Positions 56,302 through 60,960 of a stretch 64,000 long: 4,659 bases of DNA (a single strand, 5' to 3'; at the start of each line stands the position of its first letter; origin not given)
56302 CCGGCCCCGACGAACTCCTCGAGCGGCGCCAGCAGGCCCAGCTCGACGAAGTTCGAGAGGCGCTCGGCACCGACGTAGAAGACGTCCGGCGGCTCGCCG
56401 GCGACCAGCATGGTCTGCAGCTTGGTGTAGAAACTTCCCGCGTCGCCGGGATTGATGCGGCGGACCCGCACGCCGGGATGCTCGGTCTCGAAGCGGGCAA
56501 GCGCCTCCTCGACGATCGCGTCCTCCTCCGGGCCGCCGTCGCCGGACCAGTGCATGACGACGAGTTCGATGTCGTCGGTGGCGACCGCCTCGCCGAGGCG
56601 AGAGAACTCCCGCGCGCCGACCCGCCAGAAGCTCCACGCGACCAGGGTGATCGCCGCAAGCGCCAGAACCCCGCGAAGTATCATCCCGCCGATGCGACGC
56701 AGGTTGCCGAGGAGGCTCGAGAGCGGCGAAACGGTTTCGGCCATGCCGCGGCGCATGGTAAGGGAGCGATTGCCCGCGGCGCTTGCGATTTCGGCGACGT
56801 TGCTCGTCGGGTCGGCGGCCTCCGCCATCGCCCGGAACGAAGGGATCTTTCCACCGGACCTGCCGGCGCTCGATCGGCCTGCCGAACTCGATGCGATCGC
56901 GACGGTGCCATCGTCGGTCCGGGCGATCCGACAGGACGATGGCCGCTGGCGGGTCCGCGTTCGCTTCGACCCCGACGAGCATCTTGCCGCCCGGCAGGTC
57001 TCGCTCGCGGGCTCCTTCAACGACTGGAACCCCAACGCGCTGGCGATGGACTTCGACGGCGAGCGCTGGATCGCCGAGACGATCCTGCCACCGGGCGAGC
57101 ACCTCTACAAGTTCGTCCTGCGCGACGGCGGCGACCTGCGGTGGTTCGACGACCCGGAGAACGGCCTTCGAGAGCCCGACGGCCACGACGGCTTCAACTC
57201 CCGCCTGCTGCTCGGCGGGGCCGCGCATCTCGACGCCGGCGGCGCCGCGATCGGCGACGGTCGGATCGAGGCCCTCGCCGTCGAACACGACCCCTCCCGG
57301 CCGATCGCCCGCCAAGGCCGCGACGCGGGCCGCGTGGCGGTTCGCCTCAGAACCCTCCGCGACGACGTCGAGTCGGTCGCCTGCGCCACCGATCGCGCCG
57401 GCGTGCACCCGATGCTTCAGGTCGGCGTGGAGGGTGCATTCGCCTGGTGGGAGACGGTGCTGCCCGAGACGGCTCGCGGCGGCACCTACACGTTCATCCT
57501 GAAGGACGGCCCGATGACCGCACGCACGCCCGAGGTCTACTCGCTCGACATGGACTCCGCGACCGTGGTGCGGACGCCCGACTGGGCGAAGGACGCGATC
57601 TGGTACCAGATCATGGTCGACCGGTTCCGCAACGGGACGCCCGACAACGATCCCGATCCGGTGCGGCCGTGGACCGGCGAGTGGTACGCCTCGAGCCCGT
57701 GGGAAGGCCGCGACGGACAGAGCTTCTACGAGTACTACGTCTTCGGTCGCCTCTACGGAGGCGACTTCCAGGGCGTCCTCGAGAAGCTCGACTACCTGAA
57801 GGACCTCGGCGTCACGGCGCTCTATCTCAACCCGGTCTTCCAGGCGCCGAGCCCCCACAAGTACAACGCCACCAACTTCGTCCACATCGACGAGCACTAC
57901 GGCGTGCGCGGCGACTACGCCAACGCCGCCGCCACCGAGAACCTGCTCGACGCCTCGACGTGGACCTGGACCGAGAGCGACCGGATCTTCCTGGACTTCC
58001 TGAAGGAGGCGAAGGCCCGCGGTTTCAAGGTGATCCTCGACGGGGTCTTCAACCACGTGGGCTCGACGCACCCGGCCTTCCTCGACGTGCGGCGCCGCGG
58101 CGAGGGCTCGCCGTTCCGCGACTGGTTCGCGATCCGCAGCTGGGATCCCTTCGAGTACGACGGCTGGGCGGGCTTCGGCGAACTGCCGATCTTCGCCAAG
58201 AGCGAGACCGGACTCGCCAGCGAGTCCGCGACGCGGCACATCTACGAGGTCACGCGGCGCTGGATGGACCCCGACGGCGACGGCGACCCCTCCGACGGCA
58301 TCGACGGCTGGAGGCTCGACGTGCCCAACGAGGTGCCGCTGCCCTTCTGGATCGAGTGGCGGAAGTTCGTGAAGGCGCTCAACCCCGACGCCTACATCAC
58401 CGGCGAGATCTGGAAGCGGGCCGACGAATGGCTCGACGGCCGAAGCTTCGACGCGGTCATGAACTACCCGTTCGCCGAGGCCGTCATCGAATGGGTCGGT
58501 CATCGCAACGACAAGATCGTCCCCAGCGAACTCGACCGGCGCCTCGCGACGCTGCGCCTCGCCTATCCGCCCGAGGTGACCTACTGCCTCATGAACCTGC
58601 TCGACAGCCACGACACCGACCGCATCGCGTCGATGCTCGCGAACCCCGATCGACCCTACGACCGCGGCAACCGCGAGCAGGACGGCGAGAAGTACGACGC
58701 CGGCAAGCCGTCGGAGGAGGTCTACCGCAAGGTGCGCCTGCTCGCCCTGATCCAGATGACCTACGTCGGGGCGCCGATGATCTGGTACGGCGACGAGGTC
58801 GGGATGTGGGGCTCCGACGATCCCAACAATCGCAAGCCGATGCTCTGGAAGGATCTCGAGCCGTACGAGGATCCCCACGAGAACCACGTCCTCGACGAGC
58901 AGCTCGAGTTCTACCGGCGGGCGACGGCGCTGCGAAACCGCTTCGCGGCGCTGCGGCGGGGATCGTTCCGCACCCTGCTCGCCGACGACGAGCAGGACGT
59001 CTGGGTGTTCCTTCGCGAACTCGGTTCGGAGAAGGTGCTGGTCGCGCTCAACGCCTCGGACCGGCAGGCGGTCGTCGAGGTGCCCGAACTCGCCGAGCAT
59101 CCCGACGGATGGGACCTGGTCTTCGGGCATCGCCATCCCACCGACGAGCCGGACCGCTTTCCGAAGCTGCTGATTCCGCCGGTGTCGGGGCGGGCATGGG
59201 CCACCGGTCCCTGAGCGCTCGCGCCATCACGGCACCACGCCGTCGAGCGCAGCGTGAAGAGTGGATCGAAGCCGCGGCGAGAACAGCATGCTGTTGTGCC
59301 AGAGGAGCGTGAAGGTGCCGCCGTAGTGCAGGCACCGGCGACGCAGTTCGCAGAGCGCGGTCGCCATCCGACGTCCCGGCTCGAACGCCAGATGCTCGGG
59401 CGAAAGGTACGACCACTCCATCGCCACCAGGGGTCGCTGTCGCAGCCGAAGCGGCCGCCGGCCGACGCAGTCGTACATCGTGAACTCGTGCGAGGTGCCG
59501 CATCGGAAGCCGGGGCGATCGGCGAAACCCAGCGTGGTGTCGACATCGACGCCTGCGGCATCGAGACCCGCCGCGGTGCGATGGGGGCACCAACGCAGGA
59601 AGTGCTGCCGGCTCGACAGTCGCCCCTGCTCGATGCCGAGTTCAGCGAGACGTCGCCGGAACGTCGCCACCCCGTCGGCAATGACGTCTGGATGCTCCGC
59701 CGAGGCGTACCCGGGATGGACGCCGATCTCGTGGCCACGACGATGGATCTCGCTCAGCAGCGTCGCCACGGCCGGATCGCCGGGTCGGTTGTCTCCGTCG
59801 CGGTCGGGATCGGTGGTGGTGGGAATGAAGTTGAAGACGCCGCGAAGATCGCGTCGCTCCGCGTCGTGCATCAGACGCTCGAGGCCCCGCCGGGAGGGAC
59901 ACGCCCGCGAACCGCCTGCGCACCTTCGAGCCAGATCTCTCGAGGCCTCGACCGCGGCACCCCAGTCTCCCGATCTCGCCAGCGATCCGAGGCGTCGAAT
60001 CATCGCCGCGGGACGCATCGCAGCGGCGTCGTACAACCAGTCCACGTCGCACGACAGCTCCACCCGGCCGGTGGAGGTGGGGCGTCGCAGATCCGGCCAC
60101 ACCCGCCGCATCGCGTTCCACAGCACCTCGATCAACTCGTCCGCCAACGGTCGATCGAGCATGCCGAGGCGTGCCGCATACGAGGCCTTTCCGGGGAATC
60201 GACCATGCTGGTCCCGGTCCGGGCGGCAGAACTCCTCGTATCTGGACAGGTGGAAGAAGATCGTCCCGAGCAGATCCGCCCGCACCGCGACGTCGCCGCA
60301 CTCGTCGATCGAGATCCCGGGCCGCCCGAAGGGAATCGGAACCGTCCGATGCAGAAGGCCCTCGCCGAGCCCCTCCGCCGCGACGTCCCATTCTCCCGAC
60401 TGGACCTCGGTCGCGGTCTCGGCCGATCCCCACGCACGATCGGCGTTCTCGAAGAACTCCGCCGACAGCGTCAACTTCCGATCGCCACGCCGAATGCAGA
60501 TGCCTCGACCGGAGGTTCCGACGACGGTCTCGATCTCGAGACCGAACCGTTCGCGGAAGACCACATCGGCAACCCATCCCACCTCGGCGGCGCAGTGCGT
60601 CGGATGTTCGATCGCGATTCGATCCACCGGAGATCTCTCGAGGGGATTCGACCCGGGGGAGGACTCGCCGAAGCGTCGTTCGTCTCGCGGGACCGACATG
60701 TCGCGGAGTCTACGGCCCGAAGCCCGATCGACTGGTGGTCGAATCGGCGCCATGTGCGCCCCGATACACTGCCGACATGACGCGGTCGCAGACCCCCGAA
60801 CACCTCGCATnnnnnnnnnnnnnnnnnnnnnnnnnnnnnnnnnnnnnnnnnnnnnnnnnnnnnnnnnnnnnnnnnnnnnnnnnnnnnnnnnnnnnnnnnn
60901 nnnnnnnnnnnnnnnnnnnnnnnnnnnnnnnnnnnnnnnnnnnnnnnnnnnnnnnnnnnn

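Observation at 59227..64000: KAS III - ACP - GNAT-like cassette with an unknown 199-aa protein, a CE4-like enzyme and its own flippase: a dedicated sugar-acylation module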

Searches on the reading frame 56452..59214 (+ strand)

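Call 74: search_protein_families(library=pfam, proteins=[window:56452-59214:+], max_evalue=0.001)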
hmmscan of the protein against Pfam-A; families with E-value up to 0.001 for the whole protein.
window:56452-59214:+ (920 aa): 5 families
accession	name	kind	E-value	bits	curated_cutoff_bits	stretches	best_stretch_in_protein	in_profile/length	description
PF00128.31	Alpha-amylase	-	5.6e-49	168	22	2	515-802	71-393/446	Alpha amylase, catalytic domain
PF16657.11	Malt_amylase_C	-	9.2e-08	32.5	27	1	837-882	1-45/75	Maltogenic Amylase, C-terminal domain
PF16561.11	AMPK1_CBM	-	2.8e-05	24.7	26.8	1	180-223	11-53/85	Glycogen recognition site of AMP-activated protein kinase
PF02922.24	CBM_48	-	0.00018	22.2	22.4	0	179-227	21-72/83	Carbohydrate-binding module 48 (Isoamylase N-terminal domain)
PF11941.14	DUF3459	-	0.00024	21.9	22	0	820-898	1-75/90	Domain of unknown function (DUF3459)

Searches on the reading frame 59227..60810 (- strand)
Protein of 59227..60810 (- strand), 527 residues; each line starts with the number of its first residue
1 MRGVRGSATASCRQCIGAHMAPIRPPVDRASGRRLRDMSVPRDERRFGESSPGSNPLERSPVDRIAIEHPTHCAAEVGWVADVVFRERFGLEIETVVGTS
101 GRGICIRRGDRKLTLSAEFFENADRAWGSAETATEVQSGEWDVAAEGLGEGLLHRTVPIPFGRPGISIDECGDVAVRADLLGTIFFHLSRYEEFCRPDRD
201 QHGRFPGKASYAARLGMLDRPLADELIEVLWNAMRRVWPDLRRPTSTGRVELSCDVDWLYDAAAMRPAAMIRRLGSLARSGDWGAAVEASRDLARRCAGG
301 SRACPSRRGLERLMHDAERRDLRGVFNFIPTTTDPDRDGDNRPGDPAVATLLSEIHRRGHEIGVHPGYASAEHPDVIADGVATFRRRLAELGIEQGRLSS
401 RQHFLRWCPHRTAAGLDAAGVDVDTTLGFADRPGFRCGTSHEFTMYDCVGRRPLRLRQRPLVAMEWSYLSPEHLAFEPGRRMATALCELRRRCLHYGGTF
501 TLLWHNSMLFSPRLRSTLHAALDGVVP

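Call 3: search_protein_families(library=pfam, proteins=[window:59227-60810:-], max_evalue=0.01)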
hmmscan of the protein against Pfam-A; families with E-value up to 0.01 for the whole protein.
window:59227-60810:- (527 aa): 1 family
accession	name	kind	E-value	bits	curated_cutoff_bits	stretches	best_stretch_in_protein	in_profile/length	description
PF23019.1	DUF7033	-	6.3e-24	84.6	27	1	177-261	2-86/90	Family of unknown function (DUF7033)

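Call 4: search_protein_families(library=ncbifam, proteins=[window:59227-60810:-], max_evalue=0.01)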
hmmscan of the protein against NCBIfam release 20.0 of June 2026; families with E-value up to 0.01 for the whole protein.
window:59227-60810:- (527 aa): 1 family
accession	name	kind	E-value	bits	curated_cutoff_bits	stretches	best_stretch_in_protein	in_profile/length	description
NF053580.1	deacetylase_VimE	equivalog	7.2e-37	127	440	1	155-509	66-410/431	UDP-2,3-diacetamido-2,3-dideoxy-alpha-D-glucuronate deacetylase VimE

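Call 70: search_solved_structures(query=A3, max_evalue=1)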
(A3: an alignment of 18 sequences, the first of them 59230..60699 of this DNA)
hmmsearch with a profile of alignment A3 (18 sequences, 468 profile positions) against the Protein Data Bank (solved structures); distinct sequences matched with E-value up to 1: 5.
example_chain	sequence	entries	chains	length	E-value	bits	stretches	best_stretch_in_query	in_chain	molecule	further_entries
6cw0_A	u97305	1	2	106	0.091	14.6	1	431-466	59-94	Cgd2_2690 protein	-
1xyz_A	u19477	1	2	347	0.14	14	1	371-450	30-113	1,4-BETA-D-XYLAN-XYLANOHYDROLASE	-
2c71_A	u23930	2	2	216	0.24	13.2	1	258-333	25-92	GLYCOSIDE HYDROLASE, FAMILY 11:CLOSTRIDIUM CELLULOSOME ENZYME, DOCKERIN TYPE I:POLYSACCHAR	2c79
7y51_A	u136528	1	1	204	0.54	12.1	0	254-319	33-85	Predicted xylanase/chitin deacetylase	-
7fbw_A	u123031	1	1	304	0.6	11.9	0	254-319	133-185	Predicted xylanase/chitin deacetylase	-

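Call 71: search_protein_families(library=pfam, alignment_id=A3, max_evalue=1)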
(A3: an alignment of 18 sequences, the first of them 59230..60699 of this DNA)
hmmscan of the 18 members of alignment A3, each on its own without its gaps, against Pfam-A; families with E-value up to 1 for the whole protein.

A. member 1, window:59230-60699:- (490 aa): 1 family
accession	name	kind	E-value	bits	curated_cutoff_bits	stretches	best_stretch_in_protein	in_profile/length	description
PF23019.1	DUF7033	-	5.6e-24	84.8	27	1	140-224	2-86/90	Family of unknown function (DUF7033)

B. families by the number of members that match (of 18 scanned): 8 families
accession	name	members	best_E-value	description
PF23019.1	DUF7033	18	9.2e-36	Family of unknown function (DUF7033)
PF01522.26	Polysacc_deac_1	11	1.5e-05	Polysaccharide deacetylase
PF10096.14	DUF2334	8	0.00086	Uncharacterized protein conserved in bacteria (DUF2334)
PF22537.1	WbmS-like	2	0.11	Polysaccharide deacetylase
PF04794.17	YdjC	1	0.13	YdjC-like protein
PF23010.2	RA_3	1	0.17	PHLPP protein RA domain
PF24754.1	MavL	1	0.18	Macrodomain effector MavL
PF22907.2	Ams1-like_1st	1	0.33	Alpha-mannosidase, jelly roll domain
